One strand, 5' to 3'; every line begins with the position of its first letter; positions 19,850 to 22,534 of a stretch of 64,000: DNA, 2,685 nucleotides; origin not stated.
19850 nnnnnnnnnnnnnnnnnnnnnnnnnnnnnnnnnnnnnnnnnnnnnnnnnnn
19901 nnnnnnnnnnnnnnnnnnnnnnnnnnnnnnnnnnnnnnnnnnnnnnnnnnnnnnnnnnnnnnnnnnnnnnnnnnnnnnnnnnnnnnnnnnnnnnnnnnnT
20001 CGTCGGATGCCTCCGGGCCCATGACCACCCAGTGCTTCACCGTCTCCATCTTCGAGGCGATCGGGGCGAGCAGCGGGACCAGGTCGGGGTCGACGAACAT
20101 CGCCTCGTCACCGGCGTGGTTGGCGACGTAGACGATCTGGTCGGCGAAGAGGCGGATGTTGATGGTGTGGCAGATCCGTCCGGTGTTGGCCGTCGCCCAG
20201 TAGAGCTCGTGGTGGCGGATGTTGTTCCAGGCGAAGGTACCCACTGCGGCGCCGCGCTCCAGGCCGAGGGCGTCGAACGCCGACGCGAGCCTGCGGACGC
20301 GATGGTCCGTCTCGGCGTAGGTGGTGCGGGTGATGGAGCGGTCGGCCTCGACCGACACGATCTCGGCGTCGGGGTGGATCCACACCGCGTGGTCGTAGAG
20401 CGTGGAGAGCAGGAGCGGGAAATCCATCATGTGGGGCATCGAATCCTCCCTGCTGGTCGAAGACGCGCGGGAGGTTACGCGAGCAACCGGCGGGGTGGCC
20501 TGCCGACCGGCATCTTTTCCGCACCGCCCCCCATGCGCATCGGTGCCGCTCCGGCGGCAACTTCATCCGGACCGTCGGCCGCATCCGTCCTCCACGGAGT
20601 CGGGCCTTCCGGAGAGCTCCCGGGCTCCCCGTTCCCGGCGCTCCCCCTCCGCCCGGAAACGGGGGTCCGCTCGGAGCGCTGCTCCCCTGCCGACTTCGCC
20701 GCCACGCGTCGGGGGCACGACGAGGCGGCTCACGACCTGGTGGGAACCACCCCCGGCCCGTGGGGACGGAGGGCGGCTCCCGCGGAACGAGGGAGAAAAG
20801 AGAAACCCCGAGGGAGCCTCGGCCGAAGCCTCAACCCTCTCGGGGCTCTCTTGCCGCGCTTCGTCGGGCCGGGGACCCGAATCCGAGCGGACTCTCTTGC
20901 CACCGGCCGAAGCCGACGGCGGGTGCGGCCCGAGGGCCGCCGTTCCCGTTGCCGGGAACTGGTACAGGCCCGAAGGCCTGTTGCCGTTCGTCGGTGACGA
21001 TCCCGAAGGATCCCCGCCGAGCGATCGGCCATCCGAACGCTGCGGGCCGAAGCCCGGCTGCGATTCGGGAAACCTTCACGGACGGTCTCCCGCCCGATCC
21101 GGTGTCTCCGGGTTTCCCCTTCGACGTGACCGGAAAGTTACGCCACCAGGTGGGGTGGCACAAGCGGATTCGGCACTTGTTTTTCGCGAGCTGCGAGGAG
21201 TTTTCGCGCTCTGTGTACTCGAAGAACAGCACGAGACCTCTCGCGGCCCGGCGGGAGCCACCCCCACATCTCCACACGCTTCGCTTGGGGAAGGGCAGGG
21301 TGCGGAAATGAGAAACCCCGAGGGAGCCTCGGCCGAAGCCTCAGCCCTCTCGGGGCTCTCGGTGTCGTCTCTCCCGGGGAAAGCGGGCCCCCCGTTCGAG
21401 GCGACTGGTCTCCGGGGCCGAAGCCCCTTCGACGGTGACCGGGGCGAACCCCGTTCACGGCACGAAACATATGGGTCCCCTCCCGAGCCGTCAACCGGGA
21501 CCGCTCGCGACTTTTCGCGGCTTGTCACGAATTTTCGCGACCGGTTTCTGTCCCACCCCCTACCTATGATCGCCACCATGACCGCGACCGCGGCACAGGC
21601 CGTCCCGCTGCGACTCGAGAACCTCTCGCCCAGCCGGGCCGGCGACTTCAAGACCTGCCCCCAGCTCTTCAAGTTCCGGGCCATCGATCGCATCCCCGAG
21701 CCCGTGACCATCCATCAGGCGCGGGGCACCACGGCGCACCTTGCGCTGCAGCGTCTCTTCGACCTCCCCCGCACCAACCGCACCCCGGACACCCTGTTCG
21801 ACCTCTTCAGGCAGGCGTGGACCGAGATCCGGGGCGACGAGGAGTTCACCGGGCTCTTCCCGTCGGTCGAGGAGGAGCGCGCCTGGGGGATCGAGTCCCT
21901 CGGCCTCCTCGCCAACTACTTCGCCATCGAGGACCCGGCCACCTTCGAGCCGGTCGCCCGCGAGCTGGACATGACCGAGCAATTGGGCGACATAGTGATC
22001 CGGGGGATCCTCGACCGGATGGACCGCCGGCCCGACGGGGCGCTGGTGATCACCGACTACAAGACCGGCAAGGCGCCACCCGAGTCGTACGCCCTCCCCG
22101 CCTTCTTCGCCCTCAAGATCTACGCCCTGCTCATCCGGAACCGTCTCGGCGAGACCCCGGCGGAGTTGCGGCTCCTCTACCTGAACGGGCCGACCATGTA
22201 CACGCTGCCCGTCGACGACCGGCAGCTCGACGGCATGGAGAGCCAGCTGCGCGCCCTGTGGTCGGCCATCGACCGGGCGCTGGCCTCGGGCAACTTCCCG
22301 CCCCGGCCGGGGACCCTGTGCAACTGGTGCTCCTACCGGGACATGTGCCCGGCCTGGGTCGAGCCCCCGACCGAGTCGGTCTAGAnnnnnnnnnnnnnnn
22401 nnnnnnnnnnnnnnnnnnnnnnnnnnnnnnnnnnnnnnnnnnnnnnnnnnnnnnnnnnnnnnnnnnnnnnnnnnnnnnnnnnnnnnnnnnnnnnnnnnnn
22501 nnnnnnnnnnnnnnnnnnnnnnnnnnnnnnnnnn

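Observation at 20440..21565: A 1.1-kb non-coding gap, the only large one in the window, built largely of GC-rich hairpins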

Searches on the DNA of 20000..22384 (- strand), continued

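Call 49: search_rna_families(sources=[L047, L024, L064, L013, L021, L009, L039, L077], threshold=evalue, max_evalue=1)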
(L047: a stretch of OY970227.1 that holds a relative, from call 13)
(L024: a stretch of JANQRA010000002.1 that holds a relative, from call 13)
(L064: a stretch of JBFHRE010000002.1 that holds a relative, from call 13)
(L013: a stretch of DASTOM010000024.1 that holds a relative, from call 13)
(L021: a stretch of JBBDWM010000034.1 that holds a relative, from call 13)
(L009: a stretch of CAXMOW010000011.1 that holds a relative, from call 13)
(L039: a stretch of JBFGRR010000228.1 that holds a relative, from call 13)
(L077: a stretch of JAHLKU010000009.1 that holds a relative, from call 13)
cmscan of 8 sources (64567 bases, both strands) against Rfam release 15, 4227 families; matches with E-value up to 1: 0.
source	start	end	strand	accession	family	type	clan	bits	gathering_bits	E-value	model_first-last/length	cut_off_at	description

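Call 76: search_with_rna_model(model_id=R1, source=L133, max_evalue=10, show_alignments=1)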
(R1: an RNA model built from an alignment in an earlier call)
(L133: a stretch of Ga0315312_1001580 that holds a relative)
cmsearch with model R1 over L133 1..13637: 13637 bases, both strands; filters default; matches with E-value up to 10: 1.
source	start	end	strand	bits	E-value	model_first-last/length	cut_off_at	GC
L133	4250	4285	-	5.5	1.4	105-145/154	no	0.72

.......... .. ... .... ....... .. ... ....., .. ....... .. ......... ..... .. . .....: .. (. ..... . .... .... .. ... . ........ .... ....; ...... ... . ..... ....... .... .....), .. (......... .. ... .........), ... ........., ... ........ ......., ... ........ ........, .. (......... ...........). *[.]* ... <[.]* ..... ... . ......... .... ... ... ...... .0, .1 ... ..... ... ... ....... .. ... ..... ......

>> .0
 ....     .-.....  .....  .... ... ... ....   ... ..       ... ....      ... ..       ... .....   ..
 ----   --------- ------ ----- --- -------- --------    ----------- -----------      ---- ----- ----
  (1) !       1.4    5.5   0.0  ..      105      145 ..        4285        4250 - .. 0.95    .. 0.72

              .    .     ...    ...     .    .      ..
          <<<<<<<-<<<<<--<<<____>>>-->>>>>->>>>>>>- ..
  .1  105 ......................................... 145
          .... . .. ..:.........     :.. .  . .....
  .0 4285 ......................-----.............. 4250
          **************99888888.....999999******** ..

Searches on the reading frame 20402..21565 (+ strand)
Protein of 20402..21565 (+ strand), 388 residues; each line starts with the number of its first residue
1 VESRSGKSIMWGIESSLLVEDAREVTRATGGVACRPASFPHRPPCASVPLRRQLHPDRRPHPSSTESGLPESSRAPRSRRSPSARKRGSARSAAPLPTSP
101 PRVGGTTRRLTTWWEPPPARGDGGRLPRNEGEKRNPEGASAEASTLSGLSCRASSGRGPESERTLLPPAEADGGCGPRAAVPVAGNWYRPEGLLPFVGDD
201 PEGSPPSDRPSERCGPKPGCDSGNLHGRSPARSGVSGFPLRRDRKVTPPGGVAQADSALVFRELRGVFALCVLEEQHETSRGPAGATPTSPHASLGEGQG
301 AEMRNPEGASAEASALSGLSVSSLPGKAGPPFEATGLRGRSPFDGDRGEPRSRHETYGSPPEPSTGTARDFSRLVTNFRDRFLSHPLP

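Call 7: search_protein_families(library=pfam, proteins=[window:20402-21565:+], max_evalue=0.01)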
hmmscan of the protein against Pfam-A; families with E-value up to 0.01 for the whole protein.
window:20402-21565:+ (388 aa): 0 families

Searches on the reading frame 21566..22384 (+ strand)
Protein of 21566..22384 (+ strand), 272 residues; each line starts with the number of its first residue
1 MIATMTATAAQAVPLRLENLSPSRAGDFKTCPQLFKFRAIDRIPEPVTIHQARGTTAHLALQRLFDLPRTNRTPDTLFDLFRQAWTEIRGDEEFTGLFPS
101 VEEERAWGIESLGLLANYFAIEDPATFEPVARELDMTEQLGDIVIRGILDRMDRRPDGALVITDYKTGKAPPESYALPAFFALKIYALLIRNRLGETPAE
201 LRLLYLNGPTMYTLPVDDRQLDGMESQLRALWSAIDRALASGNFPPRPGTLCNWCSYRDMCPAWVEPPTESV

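Call 7: search_protein_families(library=pfam, proteins=[window:21566-22384:+], max_evalue=0.01)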
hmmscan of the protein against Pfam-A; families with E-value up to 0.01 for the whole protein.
window:21566-22384:+ (272 aa): 1 family
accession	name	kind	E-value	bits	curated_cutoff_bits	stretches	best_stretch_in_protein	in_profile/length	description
PF12705.13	PDDEXK_1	-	5.8e-36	125.1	22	1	20-262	2-247/247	PD-(D/E)XK nuclease superfamily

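Call 13: find_related_loci(query=window:21566-22384:+, collection=genome_contigs, flank=4000)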
Query window:21566-22384:+ (272 aa) in genome_contigs; peptide patterns used: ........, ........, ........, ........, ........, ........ (x = any residue, [..] = any of these).
211 stretches matched a pattern; 137 encode a relative of the query (tblastn E <= 1e-3); the best 80 are kept; 80 distinct loci.
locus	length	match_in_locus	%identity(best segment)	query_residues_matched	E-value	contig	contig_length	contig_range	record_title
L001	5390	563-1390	85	1-272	2e-157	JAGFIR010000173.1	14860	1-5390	MAG: Acidimicrobiales bacterium isolate mag.2 k127_4685230, whole genome shotgun sequence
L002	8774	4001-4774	87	15-272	6e-154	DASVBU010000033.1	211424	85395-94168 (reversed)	MAG TPA_asm: Acidimicrobiia bacterium isolate SMAG_U1987 k141_102713, whole genome shotgun sequence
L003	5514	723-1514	77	1-264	8e-141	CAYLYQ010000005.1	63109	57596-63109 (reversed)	MAG TPA_asm: uncultured Acidimicrobiaceae bacterium isolate binchicken_co286_61 genome assembly, contig: NODE_718_length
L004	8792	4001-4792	75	1-265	5e-135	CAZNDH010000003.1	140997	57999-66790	MAG TPA_asm: uncultured Acidimicrobiaceae bacterium isolate SRP217488_co1_136 genome assembly, contig: NODE_13_length_14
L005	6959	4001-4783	77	8-268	7e-135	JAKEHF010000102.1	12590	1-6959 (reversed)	MAG: Actinomycetota bacterium isolate PMV_6.36 PMV_6.36.k101_418761, whole genome shotgun sequence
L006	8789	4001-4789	77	1-264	2e-134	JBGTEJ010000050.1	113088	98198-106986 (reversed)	MAG: Acidimicrobiia bacterium isolate JTS-RE164 k141_9508380, whole genome shotgun sequence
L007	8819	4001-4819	73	1-270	5e-133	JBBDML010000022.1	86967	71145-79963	MAG: Acidimicrobiia bacterium isolate LejiaB_65_21 Lejia_B_346_length_86967_cov_12, whole genome shotgun sequence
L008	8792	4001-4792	75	1-265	1e-132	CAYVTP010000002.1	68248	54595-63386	MAG TPA_asm: uncultured Acidimicrobiaceae bacterium isolate SRP217488_co1_66 genome assembly, contig: NODE_102_length_68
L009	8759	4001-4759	77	16-268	8e-132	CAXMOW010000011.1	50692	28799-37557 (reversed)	MAG: uncultured Acidimicrobiia bacterium isolate 07C-BC-St03_bin.6.strict genome assembly, contig: NODE_11_length_50692_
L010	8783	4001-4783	75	1-264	1e-131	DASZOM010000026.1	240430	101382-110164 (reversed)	MAG TPA_asm: Acidimicrobiia bacterium isolate SMAG_U5945 k141_1371556, whole genome shotgun sequence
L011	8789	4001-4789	74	2-264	1e-131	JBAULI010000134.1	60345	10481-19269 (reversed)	MAG: Acidimicrobiia bacterium isolate MFD09314_ilm_asm_bin41 k127_266480, whole genome shotgun sequence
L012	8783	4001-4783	74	1-264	4e-131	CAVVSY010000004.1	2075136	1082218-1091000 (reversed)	MAG: uncultured bacterium isolate MFD02840.bin.2.66 genome assembly, contig: contig_13297, whole genome shotgun sequence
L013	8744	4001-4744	77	17-264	7e-131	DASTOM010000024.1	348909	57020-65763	MAG TPA_asm: Acidimicrobiia bacterium isolate SMAG_U2170 k141_1088912, whole genome shotgun sequence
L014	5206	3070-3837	76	9-264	4e-131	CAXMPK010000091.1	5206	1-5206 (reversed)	MAG: uncultured Acidimicrobiia bacterium isolate 07C-BC-St04_bin.15.orig genome assembly, contig: k141_1593926, whole ge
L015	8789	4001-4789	73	2-264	3e-130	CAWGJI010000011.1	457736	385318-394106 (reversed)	MAG: uncultured Acidobacteriota bacterium isolate MFD05684.bin.1.84 genome assembly, contig: contig_67857, whole genome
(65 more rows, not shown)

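Call 30: search_protein_families(library=ncbifam, proteins=[window:21578-22384:+], max_evalue=0.0001)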
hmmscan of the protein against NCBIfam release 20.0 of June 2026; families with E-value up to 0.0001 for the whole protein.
window:21578-22384:+ (268 aa): 3 families
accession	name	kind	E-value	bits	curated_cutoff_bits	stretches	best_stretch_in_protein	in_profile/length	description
TIGR03623.1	TIGR03623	subfamily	7.3e-09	34.4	299.6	1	83-171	681-767/876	probable DNA repair protein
TIGR02786.1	addB_alphas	equivalog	2.3e-07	29.3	486.5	1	31-172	773-912/1024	double-strand break repair protein AddB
TIGR00372.1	cas4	equivalog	3.5e-06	27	65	1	141-258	68-179/180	CRISPR-associated protein Cas4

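Call 66: find_homologous_proteins(query=window:21578-22384:+, max_evalue=1e-20)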
Query window:21578-22384:+ (268 aa): 3224 proteins with E <= 1e-20 among 4725 candidates; the best 120 are listed.
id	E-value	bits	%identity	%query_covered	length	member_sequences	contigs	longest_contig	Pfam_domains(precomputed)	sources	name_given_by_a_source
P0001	2.4e-179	613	100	100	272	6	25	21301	PF12705.14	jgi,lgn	jgi:putative RecB family exonuclease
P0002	4.6e-153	526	85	100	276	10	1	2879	PF12705.14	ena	-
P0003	1.8e-145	501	83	95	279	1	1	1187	PF12705.14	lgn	-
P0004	1.2e-140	486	79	97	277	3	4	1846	PF12705.14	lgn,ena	-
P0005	1.4e-137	476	78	97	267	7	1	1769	PF12705.14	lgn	-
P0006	5.5e-135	467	81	93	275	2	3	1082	PF12705.14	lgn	-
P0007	8.2e-135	467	77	97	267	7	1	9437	PF12705.14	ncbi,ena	-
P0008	2.6e-134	465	75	99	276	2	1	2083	PF12705.14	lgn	-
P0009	5.5e-134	464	80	94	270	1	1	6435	PF12705.14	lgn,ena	-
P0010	2.0e-133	462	80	94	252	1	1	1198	PF12705.14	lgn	-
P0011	2.3e-133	462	76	96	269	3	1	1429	PF12705.14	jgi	jgi:putative RecB family exonuclease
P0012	3.7e-133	461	80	93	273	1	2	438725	PF12705.14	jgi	jgi:putative RecB family exonuclease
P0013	4.6e-133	461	74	100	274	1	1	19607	PF12705.14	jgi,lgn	jgi:putative RecB family exonuclease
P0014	5.6e-133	461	77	97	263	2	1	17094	PF12705.14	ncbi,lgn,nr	ncbi:MAG: PD-(D/E)XK nuclease family protein [Actinobacteria bacterium]|nr:PD-(D/E)XK nuclease famil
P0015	6.3e-133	460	78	93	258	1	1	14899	PF12705.14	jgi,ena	jgi:putative RecB family exonuclease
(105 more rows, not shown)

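Call 67: find_encoding_contigs(protein=P0001, flank=3000, max_places=10)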
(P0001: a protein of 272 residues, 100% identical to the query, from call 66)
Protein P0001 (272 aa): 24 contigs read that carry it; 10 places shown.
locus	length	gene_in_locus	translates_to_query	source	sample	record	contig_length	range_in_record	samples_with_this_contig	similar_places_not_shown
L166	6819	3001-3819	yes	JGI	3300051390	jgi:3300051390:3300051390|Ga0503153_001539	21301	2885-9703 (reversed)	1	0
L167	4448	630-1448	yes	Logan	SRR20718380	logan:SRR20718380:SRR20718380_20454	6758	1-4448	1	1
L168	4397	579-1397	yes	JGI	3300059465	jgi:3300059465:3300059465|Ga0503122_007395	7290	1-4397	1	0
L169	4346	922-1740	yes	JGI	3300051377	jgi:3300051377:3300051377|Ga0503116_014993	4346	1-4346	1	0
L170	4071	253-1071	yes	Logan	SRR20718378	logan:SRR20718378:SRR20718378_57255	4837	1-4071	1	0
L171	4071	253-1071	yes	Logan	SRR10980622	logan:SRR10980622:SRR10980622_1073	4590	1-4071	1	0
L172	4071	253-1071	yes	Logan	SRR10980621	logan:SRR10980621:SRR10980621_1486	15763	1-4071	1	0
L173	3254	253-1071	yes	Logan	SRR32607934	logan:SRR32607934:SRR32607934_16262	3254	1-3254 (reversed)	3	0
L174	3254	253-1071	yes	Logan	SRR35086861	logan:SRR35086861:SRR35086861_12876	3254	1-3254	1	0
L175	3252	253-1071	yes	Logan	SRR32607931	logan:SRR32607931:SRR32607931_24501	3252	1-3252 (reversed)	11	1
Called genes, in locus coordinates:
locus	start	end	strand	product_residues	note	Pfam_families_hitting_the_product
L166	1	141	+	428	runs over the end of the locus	-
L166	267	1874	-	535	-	PF00501:AMP-binding, PF13193:AMP-binding_C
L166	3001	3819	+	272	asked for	PF12705:PDDEXK_1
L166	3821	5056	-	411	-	PF02812:ELFV_dehydrog_N, PF00208:ELFV_dehydrog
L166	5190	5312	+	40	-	-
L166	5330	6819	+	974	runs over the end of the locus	PF00580:UvrD-helicase, PF13245:AAA_19, PF13361:UvrD_C, PF13538:UvrD_C_2 (faint), PF10926:DUF2800 (weak), PF12705:PDDEXK_1, PF01930:Cas_Cas4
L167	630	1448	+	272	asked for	PF12705:PDDEXK_1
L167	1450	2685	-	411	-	PF02812:ELFV_dehydrog_N, PF00208:ELFV_dehydrog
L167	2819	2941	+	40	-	-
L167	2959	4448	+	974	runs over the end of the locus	PF00580:UvrD-helicase, PF13245:AAA_19, PF13361:UvrD_C, PF13538:UvrD_C_2 (faint), PF10926:DUF2800 (weak), PF12705:PDDEXK_1, PF01930:Cas_Cas4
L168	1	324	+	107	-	?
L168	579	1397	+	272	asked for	PF12705:PDDEXK_1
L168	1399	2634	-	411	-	PF02812:ELFV_dehydrog_N, PF00208:ELFV_dehydrog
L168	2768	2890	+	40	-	-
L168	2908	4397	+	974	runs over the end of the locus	PF00580:UvrD-helicase, PF13245:AAA_19, PF13361:UvrD_C, PF13538:UvrD_C_2 (faint), PF10926:DUF2800 (weak), PF12705:PDDEXK_1, PF01930:Cas_Cas4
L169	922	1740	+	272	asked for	PF12705:PDDEXK_1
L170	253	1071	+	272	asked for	PF12705:PDDEXK_1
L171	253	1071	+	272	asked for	PF12705:PDDEXK_1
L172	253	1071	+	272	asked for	PF12705:PDDEXK_1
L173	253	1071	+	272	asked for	PF12705:PDDEXK_1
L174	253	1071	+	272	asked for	PF12705:PDDEXK_1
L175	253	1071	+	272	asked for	PF12705:PDDEXK_1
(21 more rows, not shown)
